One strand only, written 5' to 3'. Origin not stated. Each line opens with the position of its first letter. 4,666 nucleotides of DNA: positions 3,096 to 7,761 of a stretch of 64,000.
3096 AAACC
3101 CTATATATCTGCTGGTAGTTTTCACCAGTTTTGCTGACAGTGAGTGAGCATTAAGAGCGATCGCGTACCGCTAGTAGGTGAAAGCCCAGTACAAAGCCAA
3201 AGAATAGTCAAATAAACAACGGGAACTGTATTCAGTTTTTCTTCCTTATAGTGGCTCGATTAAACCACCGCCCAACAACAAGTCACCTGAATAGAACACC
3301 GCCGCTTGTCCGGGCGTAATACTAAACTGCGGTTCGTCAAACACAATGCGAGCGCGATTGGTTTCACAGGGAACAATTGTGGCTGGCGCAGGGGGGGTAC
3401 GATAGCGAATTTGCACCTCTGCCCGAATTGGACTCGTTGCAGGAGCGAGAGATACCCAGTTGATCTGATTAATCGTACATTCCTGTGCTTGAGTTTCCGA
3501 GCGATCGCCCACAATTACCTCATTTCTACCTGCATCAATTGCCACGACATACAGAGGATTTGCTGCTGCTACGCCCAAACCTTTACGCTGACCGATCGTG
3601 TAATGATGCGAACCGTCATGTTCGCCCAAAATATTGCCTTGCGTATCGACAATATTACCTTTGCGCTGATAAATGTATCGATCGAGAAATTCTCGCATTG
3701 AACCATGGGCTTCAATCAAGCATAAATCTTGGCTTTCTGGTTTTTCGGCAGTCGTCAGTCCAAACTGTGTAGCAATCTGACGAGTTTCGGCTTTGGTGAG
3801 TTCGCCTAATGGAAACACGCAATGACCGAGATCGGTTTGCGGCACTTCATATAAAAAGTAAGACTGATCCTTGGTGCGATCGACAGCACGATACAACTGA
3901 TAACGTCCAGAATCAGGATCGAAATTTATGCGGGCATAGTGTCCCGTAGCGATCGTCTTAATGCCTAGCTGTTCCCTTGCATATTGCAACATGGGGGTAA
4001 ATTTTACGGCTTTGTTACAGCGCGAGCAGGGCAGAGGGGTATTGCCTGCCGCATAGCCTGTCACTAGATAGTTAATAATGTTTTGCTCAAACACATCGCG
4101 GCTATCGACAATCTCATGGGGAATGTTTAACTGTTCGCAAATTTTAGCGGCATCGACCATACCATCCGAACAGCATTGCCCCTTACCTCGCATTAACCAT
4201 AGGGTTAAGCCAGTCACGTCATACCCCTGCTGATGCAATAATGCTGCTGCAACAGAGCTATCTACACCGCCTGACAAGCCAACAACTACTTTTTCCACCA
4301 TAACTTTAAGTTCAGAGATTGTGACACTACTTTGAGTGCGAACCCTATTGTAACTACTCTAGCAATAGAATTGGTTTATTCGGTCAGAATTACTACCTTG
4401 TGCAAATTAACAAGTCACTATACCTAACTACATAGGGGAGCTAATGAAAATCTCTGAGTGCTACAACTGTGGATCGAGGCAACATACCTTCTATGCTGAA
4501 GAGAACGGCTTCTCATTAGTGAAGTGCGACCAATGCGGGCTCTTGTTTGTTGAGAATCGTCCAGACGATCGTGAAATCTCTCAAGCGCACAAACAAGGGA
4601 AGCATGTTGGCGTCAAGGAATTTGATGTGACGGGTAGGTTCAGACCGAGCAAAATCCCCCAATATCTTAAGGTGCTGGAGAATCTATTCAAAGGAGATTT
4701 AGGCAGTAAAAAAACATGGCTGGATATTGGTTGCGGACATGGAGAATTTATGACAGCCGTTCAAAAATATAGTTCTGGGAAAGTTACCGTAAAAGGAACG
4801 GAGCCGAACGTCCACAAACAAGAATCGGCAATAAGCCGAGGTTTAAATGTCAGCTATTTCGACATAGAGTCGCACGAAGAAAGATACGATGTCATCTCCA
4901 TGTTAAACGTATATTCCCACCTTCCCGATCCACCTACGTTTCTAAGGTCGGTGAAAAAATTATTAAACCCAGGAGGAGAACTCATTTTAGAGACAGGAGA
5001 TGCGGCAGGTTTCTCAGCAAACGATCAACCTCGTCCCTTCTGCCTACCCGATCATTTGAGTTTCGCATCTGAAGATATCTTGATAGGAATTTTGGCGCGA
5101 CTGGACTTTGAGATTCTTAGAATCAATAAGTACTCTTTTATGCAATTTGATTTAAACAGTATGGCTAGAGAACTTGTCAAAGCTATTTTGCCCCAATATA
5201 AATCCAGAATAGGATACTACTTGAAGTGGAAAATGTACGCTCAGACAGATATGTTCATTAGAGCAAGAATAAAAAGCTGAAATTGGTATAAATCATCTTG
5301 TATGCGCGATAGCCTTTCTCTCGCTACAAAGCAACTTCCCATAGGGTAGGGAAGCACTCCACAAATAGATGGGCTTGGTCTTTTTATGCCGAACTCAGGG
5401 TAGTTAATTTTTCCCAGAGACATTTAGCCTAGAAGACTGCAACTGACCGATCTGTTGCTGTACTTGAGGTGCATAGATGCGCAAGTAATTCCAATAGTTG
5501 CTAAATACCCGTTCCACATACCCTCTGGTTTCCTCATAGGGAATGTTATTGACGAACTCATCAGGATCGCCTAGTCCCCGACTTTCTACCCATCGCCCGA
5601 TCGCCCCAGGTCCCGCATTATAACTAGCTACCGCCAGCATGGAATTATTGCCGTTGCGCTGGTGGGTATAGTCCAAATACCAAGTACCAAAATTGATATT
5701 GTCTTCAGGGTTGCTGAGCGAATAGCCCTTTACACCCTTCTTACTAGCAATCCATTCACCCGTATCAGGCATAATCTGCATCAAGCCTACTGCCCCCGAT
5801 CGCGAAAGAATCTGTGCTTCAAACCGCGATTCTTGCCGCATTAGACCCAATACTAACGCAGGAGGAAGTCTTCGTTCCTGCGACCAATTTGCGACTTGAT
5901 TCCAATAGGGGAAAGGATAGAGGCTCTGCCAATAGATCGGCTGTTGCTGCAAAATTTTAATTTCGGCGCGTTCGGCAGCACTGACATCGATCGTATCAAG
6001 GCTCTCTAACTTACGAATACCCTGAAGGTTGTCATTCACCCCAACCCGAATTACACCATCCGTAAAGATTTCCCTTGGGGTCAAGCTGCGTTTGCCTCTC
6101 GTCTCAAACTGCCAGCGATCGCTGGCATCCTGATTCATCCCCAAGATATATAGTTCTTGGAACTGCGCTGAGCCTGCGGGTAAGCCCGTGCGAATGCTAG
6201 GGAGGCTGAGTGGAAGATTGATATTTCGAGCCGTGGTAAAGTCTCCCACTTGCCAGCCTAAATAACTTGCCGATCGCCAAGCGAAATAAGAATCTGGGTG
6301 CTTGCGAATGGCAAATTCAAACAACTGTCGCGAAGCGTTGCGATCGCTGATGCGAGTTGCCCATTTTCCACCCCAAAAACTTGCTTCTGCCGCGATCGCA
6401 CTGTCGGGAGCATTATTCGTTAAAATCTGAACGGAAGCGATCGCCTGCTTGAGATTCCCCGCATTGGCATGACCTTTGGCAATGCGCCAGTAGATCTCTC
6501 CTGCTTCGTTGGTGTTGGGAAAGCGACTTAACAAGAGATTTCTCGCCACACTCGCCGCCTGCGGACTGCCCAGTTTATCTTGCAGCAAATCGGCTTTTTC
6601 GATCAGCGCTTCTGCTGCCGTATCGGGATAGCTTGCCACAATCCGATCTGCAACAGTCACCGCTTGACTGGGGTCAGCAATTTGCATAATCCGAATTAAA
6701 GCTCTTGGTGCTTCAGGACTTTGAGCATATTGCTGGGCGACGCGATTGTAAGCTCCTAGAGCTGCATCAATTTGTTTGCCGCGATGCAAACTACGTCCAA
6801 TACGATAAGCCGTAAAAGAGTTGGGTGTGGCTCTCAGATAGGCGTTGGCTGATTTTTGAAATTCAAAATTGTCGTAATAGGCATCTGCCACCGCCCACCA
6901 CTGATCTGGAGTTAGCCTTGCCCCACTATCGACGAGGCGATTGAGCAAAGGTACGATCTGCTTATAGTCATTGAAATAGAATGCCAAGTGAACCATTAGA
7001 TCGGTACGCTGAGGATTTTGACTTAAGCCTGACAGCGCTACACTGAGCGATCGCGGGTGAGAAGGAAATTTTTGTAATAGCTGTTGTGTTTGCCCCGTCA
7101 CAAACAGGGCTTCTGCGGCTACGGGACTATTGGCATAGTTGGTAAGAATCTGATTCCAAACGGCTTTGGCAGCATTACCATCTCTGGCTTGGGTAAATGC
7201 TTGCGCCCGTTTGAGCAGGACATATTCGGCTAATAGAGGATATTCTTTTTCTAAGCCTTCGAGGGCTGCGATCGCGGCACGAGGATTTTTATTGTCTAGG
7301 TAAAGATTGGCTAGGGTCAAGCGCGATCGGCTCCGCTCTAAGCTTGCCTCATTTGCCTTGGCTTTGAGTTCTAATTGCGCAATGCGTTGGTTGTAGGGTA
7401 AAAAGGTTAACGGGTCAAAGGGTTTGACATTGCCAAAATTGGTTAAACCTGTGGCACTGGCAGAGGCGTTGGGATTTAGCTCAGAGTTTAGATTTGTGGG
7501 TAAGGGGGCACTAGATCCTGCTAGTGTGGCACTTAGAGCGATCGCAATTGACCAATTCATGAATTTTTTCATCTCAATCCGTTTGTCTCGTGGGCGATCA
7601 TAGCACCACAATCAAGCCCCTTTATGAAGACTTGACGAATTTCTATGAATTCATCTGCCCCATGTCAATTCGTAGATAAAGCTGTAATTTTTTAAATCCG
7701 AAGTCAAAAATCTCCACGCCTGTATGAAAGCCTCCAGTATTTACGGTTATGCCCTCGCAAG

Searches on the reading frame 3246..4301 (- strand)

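Call 61: search_protein_families(library=pfam, proteins=[window:3246-4301:-], max_evalue=0.00001)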
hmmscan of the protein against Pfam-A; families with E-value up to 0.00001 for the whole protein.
window:3246-4301:- (351 aa): 5 families
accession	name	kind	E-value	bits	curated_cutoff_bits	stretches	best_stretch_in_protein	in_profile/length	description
PF03054.22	tRNA_Me_trans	-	7.9e-71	238.3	20.6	1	3-197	1-201/202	tRNA methyl transferase HUP domain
PF20259.3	tRNA_Me_trans_M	-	1.5e-22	79.3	27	1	204-266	2-66/66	tRNA methyl transferase PRC-barrel domain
PF20258.4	tRNA_Me_trans_C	-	1.9e-21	76.6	20.6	1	273-348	2-77/77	Aminomethyltransferase beta-barrel domain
PF02540.23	NAD_synthase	-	3.9e-08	33.2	21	1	3-71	19-85/242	NAD synthase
PF06508.19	QueC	-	4.2e-07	30.1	22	1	4-182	1-175/210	Queuosine biosynthesis protein QueC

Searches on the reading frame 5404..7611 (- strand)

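Call 61: search_protein_families(library=pfam, proteins=[window:5404-7611:-], max_evalue=0.00001)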
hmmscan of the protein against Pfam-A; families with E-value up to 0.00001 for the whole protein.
window:5404-7611:- (735 aa): 4 families
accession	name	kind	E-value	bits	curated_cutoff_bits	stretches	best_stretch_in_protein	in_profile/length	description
PF01464.25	SLT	-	1e-30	106.1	21.3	1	574-680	4-110/117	Transglycosylase SLT domain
PF13174.12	TPR_6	-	3e-16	59.3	26.3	0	269-298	4-33/33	Tetratricopeptide repeat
PF13428.12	TPR_14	-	1.3e-09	38.3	23.5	0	97-130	4-37/44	Tetratricopeptide repeat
PF13432.12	TPR_16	-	5.3e-09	36.8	32.7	0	98-129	1-32/65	Tetratricopeptide repeat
